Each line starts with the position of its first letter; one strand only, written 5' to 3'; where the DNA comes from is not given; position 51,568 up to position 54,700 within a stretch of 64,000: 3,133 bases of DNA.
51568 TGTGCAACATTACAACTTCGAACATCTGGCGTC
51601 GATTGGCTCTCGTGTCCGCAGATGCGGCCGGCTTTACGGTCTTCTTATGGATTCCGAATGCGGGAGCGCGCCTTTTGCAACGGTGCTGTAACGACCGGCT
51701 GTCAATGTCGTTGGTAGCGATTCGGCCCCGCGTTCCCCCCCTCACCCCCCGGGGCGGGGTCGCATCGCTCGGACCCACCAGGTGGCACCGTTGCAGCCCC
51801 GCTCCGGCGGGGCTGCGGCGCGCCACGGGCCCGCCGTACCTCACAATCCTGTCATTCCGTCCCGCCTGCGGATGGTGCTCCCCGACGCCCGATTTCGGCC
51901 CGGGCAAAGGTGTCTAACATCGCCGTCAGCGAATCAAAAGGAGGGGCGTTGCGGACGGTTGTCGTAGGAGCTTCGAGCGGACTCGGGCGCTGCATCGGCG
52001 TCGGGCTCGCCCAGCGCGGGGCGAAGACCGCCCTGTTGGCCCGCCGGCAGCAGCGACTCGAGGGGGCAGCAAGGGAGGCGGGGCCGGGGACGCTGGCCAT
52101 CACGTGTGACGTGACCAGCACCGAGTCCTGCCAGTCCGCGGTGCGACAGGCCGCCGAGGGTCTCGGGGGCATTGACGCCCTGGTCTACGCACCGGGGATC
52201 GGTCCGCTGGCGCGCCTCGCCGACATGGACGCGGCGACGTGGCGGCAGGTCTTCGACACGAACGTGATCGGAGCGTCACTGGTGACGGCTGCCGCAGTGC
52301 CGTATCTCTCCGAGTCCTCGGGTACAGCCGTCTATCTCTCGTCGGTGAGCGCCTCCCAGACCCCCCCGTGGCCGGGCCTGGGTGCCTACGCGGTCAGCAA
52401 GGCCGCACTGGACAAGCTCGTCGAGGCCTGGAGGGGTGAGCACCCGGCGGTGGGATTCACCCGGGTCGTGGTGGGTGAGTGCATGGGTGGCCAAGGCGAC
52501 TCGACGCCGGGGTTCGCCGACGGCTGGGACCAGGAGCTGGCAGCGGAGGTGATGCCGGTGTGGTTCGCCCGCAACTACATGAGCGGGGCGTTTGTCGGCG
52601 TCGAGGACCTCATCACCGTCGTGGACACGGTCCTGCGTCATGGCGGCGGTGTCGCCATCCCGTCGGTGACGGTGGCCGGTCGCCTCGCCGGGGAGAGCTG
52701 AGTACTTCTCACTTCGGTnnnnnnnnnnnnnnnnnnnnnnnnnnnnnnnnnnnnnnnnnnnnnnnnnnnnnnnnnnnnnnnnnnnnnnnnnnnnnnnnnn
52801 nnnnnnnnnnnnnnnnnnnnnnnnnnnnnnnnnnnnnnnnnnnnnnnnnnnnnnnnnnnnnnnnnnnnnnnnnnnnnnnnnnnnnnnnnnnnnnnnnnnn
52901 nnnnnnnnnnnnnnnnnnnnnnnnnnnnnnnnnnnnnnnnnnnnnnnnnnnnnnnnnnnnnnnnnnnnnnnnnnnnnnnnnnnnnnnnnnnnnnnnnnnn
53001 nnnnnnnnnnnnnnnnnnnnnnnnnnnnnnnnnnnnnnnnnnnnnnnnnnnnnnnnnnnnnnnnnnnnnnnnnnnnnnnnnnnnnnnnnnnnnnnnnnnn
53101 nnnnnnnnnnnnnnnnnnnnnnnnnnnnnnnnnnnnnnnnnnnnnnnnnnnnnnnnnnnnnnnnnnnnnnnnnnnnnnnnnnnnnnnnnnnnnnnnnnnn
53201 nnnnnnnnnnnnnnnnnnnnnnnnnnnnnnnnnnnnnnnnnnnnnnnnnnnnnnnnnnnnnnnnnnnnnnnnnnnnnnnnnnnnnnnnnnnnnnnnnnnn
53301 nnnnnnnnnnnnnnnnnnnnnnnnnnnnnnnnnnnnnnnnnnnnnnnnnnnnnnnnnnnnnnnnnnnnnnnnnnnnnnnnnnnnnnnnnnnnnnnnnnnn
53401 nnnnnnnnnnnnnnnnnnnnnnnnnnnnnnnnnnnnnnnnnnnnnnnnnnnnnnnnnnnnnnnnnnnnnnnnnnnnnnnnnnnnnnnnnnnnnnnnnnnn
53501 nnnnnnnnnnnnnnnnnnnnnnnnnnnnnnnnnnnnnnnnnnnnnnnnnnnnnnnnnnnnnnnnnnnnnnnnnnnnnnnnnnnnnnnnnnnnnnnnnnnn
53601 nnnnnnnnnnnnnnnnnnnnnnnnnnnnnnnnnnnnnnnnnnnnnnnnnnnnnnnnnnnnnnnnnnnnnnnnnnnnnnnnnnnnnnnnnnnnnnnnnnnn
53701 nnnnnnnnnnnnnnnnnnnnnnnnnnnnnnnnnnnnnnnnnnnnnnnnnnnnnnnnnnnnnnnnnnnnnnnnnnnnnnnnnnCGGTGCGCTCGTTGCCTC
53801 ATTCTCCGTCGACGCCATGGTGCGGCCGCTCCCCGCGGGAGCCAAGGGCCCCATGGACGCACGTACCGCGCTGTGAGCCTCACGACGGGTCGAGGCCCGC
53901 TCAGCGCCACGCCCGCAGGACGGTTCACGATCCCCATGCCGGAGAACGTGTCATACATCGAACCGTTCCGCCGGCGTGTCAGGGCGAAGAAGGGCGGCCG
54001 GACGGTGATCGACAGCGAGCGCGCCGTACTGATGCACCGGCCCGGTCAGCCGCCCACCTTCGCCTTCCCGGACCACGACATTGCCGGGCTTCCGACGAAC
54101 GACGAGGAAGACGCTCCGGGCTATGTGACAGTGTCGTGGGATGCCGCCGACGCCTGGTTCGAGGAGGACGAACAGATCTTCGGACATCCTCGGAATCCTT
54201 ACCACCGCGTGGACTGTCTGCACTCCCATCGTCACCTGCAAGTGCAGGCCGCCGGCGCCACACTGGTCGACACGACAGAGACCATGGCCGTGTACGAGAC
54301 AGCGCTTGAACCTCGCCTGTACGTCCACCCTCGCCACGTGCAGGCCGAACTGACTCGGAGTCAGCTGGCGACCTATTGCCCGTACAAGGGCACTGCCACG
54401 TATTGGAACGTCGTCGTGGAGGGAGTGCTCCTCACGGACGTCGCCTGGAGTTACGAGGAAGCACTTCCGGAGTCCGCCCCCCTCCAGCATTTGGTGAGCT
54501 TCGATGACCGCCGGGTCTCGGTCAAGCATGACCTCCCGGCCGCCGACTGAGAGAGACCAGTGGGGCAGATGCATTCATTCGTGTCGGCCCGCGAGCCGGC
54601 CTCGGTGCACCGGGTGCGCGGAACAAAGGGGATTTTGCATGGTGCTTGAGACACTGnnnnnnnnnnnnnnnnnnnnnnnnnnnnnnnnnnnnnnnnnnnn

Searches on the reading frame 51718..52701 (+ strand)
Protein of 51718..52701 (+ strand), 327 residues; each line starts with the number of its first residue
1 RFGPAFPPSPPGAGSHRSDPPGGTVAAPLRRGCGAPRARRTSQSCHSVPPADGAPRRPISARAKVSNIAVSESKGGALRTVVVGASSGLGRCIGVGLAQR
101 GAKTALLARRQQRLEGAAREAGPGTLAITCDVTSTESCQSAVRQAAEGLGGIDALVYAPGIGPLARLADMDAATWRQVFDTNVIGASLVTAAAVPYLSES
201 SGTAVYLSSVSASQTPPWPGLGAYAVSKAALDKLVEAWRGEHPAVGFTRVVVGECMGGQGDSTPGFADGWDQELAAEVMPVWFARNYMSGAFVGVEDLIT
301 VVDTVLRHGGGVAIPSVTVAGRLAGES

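Call 23: search_protein_families(library=pfam, proteins=[window:51718-52701:+], max_evalue=0.0001)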
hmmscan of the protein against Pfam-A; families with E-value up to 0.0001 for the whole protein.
window:51718-52701:+ (327 aa): 4 families
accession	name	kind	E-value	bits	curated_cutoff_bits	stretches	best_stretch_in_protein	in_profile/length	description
PF00106.31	adh_short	-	3.8e-33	115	26.6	1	81-246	4-171/195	short chain dehydrogenase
PF13561.12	adh_short_C2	-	1.3e-26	94.1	27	1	84-236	1-155/236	Enoyl-(Acyl carrier protein) reductase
PF08659.16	KR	-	7.2e-14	52.5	22.6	1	81-241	4-166/180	KR domain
PF01370.27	Epimerase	-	5.6e-05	23.1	20.9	0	81-257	2-174/240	NAD dependent epimerase/dehydratase family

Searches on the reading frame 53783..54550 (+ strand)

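Call 23: search_protein_families(library=pfam, proteins=[window:53783-54550:+], max_evalue=0.0001)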
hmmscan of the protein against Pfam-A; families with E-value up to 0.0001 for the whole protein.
window:53783-54550:+ (255 aa): 1 family
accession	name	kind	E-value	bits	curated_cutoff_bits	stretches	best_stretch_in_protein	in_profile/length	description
PF04248.19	NTP_transf_9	-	1.6e-29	102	22.1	1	153-242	2-92/93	Domain of unknown function (DUF427)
